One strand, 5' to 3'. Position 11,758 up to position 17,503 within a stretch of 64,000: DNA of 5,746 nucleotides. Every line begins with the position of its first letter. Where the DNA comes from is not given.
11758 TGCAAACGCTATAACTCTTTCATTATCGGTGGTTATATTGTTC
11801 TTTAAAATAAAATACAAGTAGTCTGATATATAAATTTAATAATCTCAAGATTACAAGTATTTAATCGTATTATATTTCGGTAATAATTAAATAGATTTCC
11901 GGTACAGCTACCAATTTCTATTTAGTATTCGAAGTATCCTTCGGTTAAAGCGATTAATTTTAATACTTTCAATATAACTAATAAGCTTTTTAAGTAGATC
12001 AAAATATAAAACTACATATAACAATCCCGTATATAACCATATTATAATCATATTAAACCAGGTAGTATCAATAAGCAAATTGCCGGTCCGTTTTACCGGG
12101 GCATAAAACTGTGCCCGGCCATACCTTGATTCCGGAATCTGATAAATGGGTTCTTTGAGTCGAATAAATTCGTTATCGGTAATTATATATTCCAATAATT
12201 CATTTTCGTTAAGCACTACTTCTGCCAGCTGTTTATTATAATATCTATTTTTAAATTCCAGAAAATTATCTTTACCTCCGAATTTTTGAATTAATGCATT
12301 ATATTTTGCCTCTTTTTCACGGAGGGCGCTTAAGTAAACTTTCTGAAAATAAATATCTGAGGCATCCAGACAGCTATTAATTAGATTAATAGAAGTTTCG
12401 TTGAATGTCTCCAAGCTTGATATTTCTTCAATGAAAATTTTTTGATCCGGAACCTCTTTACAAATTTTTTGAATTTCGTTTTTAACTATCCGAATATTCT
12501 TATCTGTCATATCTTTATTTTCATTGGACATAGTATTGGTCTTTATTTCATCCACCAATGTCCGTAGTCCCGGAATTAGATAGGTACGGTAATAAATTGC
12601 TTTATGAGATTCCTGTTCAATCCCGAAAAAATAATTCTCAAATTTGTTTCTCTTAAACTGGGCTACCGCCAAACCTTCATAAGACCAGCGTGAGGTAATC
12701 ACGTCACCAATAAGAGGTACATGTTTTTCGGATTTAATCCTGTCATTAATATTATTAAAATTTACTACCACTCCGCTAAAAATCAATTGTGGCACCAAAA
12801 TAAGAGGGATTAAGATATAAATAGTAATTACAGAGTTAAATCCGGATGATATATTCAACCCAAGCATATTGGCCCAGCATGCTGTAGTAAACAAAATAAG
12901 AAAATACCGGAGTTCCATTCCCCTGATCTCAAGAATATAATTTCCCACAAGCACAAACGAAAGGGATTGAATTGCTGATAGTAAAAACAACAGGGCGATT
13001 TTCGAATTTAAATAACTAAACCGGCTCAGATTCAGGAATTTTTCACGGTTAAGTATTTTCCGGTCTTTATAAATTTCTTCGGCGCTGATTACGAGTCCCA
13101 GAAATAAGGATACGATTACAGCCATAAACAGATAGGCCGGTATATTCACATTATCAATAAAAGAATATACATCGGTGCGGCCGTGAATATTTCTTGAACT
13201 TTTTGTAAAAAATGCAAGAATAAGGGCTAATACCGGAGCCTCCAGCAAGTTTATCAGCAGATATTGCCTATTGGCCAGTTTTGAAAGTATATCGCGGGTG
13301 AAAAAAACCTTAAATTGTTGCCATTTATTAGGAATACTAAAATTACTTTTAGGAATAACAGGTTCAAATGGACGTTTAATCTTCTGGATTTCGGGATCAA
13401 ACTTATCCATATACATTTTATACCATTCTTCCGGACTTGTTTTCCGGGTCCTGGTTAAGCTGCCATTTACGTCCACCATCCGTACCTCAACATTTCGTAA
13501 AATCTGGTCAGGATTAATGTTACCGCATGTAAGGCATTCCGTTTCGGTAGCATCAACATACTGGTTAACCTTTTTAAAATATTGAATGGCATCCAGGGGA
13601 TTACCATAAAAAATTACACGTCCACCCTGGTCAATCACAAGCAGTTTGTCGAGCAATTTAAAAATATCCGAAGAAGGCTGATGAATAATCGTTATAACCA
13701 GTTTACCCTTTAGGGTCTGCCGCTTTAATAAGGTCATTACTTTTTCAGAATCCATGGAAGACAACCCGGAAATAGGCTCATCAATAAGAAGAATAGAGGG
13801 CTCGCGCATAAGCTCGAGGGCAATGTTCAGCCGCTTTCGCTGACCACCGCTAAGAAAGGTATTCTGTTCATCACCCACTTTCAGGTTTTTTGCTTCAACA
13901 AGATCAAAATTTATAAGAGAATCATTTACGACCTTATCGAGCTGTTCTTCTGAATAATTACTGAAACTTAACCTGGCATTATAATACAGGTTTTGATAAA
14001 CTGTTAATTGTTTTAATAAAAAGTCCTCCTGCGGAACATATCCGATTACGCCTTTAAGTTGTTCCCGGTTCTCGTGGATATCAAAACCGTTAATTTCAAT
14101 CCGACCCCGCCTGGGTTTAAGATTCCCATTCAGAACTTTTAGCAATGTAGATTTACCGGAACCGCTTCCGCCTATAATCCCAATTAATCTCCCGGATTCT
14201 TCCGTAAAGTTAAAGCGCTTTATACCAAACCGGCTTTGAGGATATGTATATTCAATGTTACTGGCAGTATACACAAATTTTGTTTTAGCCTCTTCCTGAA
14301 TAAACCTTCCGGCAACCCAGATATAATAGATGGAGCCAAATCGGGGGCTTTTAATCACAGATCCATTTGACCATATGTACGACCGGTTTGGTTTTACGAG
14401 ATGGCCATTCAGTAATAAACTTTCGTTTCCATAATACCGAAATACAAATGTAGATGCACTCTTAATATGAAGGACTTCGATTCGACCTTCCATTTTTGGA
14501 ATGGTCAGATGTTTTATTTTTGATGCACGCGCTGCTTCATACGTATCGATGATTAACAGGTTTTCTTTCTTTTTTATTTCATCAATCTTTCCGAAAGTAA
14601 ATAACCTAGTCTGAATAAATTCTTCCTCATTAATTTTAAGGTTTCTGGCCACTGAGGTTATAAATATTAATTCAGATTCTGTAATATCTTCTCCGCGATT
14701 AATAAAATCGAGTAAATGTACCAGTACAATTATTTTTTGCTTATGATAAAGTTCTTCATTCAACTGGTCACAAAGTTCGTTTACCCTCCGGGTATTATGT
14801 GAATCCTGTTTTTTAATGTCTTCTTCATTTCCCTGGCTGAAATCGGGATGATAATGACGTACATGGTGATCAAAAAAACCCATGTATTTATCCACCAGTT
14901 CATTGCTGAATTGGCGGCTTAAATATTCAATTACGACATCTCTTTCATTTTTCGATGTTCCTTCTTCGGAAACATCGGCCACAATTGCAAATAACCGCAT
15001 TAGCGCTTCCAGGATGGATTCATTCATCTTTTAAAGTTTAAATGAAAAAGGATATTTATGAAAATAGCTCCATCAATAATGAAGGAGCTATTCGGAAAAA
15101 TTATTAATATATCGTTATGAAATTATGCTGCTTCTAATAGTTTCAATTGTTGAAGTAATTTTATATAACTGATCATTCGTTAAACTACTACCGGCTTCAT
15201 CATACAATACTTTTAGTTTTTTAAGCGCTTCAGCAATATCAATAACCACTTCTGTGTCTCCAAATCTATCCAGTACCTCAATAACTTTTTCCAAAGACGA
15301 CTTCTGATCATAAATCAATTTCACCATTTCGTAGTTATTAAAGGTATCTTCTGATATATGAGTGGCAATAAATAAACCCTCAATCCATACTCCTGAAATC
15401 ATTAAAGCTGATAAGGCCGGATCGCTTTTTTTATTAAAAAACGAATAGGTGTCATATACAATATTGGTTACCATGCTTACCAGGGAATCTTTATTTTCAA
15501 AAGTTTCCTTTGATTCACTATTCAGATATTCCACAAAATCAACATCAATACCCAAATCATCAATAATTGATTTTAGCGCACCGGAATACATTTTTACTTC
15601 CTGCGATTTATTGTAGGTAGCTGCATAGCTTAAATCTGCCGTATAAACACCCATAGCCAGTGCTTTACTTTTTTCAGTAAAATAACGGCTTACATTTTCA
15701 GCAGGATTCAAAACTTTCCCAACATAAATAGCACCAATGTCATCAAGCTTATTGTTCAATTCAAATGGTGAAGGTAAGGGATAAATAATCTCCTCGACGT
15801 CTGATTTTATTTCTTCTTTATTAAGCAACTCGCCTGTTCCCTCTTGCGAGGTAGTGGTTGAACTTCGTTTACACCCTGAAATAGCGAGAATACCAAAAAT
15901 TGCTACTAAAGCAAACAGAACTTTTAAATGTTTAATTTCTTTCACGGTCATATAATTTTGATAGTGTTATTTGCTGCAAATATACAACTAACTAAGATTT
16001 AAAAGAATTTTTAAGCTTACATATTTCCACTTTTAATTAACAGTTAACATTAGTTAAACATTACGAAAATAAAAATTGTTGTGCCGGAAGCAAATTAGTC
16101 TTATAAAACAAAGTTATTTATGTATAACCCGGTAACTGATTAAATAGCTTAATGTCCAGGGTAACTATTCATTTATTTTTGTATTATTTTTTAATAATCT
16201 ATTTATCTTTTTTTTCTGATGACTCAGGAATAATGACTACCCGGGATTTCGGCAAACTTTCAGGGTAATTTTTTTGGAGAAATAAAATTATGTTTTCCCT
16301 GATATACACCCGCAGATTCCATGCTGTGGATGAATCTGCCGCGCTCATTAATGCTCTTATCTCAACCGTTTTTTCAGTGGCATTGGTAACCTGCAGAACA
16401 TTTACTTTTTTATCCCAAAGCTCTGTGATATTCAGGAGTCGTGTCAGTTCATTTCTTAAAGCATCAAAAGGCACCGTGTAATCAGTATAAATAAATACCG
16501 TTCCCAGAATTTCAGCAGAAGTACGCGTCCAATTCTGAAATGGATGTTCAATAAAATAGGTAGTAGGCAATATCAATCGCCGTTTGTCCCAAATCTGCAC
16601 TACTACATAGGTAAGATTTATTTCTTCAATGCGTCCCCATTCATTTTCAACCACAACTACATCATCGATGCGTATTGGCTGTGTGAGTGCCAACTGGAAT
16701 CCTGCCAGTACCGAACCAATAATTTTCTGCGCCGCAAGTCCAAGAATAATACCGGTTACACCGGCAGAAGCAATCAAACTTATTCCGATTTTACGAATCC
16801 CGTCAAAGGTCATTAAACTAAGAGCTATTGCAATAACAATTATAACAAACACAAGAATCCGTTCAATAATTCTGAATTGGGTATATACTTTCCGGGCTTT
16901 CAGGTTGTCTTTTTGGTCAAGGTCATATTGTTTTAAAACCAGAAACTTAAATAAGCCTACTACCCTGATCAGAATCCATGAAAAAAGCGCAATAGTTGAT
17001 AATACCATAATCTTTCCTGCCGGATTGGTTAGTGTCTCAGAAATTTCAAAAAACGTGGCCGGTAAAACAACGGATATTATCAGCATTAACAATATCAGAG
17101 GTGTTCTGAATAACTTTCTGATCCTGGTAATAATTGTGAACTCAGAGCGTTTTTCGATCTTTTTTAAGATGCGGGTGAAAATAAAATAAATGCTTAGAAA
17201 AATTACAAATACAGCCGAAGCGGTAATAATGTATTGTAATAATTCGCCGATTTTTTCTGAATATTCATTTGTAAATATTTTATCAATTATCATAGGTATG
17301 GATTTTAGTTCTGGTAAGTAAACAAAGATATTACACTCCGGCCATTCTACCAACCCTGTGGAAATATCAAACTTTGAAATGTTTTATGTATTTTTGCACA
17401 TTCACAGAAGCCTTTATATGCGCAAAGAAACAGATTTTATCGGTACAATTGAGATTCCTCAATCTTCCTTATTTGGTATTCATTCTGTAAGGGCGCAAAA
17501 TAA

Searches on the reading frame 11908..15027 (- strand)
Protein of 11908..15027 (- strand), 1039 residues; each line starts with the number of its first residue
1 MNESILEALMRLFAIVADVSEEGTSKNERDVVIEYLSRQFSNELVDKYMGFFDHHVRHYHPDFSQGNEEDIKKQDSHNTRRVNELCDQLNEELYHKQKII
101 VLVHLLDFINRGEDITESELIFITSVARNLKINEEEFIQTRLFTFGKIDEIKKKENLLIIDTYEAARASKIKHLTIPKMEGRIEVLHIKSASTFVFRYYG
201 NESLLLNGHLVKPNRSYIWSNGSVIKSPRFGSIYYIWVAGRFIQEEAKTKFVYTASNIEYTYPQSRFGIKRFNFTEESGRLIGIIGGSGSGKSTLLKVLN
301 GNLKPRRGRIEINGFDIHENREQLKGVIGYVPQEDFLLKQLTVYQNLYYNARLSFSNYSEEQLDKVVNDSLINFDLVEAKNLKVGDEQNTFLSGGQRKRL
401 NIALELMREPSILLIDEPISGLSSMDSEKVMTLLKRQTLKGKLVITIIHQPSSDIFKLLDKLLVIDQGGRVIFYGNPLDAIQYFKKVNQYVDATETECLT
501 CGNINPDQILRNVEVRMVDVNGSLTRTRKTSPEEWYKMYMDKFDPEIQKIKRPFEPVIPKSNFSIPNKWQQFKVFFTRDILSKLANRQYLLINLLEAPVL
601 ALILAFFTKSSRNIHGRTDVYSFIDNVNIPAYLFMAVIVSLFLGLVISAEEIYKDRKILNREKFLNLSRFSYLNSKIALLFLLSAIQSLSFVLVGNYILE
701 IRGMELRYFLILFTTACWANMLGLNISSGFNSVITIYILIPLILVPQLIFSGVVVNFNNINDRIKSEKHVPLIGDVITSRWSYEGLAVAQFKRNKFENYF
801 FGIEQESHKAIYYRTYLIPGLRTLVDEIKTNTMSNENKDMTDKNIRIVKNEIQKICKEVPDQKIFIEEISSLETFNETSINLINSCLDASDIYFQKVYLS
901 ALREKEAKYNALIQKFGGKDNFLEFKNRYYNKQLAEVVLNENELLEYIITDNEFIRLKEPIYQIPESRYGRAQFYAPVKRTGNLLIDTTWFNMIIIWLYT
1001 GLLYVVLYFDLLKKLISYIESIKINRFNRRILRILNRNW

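Call 38: search_protein_families(library=pfam, proteins=[window:11908-15027:-], max_evalue=0.00001)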
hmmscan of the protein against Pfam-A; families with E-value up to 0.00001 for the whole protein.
window:11908-15027:- (1039 aa): 2 families
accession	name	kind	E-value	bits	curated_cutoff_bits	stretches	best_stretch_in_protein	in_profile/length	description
PF00005.33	ABC_tran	-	9.4e-33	114.1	25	1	270-419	2-136/137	ABC transporter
PF01061.29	ABC2_membrane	-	5.1e-20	72.4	26.9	1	570-760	1-186/211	ABC-2 type transporter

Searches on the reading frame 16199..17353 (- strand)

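Call 38: search_protein_families(library=pfam, proteins=[window:16199-17353:-], max_evalue=0.00001)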
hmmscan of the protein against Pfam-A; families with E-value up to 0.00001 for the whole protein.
window:16199-17353:- (384 aa): 1 family
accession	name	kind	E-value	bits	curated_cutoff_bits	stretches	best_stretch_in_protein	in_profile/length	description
PF00924.24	MS_channel_2nd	-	2.3e-13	50.5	20.2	1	211-277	2-68/68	Mechanosensitive ion channel, beta-domain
